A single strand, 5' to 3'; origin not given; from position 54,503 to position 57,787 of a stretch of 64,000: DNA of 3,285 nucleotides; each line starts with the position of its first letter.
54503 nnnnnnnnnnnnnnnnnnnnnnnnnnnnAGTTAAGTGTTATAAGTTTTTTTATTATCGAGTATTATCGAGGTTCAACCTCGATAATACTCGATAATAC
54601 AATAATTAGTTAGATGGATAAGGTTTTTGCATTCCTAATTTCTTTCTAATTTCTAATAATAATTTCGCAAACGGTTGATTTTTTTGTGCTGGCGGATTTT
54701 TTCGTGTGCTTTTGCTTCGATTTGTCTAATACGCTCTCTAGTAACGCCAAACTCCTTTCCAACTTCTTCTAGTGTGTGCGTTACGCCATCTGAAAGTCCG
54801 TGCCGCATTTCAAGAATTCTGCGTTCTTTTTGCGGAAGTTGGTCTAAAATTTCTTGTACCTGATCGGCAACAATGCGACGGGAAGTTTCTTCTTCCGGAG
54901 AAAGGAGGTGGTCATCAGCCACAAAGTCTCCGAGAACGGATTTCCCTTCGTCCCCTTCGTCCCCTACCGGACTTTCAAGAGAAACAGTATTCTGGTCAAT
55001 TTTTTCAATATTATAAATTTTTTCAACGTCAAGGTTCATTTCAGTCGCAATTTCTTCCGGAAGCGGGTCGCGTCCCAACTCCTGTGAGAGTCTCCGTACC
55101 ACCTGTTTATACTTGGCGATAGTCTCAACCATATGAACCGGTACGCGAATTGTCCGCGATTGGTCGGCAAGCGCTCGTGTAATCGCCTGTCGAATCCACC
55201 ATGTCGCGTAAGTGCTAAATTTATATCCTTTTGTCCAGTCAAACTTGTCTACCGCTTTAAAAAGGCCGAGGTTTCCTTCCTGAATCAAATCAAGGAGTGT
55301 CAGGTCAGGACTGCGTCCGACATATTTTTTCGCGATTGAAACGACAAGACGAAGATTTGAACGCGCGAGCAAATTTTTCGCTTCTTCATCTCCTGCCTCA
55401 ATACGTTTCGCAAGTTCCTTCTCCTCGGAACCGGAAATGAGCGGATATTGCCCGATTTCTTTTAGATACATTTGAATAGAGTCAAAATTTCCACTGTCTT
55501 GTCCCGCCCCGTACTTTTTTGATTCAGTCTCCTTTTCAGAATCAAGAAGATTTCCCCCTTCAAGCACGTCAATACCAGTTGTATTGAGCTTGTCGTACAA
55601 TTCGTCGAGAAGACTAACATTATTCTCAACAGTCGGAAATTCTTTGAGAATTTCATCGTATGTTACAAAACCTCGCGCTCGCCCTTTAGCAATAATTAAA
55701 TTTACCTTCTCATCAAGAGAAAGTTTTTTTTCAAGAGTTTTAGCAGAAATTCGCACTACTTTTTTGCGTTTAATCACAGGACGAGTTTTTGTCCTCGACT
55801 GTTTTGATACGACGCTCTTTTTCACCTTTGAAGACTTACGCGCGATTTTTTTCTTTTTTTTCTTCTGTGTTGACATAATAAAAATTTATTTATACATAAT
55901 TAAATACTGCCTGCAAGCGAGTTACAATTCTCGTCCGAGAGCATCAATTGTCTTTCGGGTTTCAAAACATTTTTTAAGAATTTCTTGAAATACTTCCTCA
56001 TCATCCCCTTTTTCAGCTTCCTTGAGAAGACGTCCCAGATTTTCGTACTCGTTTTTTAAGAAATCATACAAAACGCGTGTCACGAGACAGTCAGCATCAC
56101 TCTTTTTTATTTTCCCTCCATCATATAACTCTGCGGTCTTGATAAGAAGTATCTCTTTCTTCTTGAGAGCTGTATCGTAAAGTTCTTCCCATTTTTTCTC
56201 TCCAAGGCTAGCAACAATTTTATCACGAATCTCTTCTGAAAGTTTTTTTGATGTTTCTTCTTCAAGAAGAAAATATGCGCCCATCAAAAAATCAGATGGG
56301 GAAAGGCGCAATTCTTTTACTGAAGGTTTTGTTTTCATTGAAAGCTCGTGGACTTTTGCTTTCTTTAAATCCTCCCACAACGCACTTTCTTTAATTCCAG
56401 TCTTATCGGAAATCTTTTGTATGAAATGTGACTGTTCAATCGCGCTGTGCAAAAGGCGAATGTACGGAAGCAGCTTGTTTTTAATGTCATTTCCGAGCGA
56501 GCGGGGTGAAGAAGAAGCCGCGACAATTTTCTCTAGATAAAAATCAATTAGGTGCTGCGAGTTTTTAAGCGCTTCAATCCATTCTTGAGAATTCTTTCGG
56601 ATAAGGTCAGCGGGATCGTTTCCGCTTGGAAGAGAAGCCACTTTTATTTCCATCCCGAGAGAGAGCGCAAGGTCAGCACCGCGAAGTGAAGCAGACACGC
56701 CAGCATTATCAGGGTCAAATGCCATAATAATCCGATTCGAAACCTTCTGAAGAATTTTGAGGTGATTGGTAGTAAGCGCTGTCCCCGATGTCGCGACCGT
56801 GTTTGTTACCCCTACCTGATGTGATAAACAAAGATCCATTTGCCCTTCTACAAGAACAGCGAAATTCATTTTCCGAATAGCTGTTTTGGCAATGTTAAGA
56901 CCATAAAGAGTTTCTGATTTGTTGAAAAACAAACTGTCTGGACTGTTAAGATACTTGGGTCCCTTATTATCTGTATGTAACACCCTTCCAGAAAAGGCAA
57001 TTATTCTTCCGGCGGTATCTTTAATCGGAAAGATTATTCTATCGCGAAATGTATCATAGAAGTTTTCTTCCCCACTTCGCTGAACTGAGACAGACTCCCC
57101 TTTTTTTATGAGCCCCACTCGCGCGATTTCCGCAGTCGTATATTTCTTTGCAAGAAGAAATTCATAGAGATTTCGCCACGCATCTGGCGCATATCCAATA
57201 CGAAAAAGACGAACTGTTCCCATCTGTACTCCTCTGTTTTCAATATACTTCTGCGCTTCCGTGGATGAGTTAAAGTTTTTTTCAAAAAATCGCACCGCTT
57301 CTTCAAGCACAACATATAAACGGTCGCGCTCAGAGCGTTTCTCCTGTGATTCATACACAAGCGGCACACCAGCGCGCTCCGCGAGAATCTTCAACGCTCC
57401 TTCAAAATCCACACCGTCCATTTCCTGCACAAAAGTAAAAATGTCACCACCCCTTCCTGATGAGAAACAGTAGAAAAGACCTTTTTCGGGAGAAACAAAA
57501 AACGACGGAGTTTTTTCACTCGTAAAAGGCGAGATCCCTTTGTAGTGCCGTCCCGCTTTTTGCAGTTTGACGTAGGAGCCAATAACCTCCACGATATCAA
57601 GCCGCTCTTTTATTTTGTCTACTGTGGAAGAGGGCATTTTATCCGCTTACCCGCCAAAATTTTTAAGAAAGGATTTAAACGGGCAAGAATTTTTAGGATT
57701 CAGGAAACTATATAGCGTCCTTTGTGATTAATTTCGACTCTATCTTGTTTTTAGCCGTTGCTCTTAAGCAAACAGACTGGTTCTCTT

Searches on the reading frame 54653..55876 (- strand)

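Call 15: search_protein_families(library=pfam, proteins=[window:54653-55876:-], max_evalue=0.001)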
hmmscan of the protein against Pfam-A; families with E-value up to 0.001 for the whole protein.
window:54653-55876:- (407 aa): 5 families
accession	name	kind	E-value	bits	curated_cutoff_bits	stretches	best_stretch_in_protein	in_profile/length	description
PF04542.20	Sigma70_r2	-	3.2e-22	78.5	24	1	170-242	1-71/71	Sigma-70 region 2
PF04539.22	Sigma70_r3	-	2.9e-21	75.8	25.3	1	251-330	1-77/78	Sigma-70 region 3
PF04545.22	Sigma70_r4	-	8.7e-16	57.6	24.1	1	344-396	2-50/50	Sigma-70, region 4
PF00140.25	Sigma70_r1_2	-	2.7e-15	56.5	22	1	132-165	1-34/34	Sigma-70 factor, region 1.2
PF03979.19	Sigma70_r1_1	-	5e-12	46.1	22.5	1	56-116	5-63/81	Sigma-70 factor, region 1.1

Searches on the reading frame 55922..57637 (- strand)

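Call 15: search_protein_families(library=pfam, proteins=[window:55922-57637:-], max_evalue=0.001)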
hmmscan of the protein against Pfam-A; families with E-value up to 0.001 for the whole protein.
window:55922-57637:- (571 aa): 6 families
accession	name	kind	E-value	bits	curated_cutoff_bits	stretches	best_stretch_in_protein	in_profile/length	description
PF08275.17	DNAG_N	-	2e-37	128.6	26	1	117-250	1-127/128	DNA primase catalytic core, N-terminal domain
PF01807.25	Zn_ribbon_DnaG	-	1.1e-30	105.7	24.9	1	3-96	3-96/98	CHC2 zinc finger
PF13155.12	Toprim_2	-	8.3e-16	58.6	22.1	1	261-345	1-87/88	Toprim-like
PF13662.12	Toprim_4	-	7.7e-13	48.9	25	1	260-333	3-83/85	Toprim domain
PF01751.28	Toprim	-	9.3e-08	32.6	23.1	1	261-323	3-83/96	Toprim domain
PF13362.12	Toprim_3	-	1.3e-05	26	27.2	1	261-351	3-94/95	Toprim domain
